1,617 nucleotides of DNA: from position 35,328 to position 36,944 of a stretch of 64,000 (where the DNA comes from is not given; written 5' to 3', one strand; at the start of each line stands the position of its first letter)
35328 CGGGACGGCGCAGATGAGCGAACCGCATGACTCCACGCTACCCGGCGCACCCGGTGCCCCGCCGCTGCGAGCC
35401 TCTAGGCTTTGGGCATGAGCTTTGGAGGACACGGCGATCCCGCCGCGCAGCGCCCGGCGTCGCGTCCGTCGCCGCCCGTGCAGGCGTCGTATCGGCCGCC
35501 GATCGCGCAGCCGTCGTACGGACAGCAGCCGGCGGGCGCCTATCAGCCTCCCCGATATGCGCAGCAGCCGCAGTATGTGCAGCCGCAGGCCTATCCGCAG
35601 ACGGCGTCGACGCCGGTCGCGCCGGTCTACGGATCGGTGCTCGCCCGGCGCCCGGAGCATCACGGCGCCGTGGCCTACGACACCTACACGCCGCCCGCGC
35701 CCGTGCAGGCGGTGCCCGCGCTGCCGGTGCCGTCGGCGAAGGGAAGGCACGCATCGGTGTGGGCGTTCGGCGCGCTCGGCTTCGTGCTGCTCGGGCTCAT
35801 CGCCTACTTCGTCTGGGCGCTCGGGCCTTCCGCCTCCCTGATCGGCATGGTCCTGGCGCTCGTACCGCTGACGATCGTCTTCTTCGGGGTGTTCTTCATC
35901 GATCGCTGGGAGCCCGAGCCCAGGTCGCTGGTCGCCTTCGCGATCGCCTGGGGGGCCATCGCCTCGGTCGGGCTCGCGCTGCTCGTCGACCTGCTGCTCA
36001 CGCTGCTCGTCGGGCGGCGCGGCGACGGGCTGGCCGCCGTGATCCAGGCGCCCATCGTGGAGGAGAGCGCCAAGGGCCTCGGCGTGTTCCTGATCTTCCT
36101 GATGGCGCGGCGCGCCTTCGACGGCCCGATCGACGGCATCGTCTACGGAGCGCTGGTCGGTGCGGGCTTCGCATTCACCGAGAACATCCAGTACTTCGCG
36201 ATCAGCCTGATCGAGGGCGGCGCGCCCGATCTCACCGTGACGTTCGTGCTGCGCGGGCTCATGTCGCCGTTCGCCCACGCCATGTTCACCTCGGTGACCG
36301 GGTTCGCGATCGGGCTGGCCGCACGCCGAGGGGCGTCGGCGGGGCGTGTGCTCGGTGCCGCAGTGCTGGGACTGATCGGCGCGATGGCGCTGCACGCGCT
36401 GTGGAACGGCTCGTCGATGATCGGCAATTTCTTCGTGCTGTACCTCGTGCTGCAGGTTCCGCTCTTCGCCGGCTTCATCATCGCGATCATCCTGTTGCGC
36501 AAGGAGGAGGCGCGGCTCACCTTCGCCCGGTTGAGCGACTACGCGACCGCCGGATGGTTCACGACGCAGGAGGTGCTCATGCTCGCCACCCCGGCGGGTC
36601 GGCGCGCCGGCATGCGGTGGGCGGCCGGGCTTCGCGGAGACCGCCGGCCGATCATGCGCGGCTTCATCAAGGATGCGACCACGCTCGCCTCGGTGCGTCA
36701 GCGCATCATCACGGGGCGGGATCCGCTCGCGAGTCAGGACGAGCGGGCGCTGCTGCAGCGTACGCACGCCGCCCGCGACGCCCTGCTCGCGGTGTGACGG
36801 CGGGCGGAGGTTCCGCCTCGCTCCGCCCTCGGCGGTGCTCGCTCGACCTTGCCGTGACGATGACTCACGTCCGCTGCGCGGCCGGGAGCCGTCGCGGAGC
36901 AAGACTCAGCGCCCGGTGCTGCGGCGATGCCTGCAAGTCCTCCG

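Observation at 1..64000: GGATCC, and especially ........, behaves as a highly iterated palindrome across coding and non-coding DNA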

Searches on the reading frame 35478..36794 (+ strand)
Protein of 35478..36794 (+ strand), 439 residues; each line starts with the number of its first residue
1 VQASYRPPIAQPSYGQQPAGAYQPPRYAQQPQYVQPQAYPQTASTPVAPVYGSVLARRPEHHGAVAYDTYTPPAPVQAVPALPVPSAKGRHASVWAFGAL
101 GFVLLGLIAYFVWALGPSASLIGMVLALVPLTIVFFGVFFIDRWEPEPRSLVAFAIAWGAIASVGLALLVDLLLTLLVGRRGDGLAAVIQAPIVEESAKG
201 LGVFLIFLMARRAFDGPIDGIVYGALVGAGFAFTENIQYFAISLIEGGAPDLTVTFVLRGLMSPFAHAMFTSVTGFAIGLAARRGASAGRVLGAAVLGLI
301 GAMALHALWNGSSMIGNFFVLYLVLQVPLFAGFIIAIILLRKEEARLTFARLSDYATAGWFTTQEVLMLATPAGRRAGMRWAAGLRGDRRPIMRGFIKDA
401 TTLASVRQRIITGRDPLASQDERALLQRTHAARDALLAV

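Call 20: search_protein_families(library=pfam, proteins=[window:35478-36794:+], max_evalue=0.001)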
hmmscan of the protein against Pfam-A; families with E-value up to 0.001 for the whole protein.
window:35478-36794:+ (439 aa): 1 family
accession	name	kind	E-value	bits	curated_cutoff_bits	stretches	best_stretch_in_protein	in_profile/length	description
PF13367.11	PrsW-protease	-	7.5e-52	176.2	23.5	1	147-332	1-195/196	PrsW family intramembrane metalloprotease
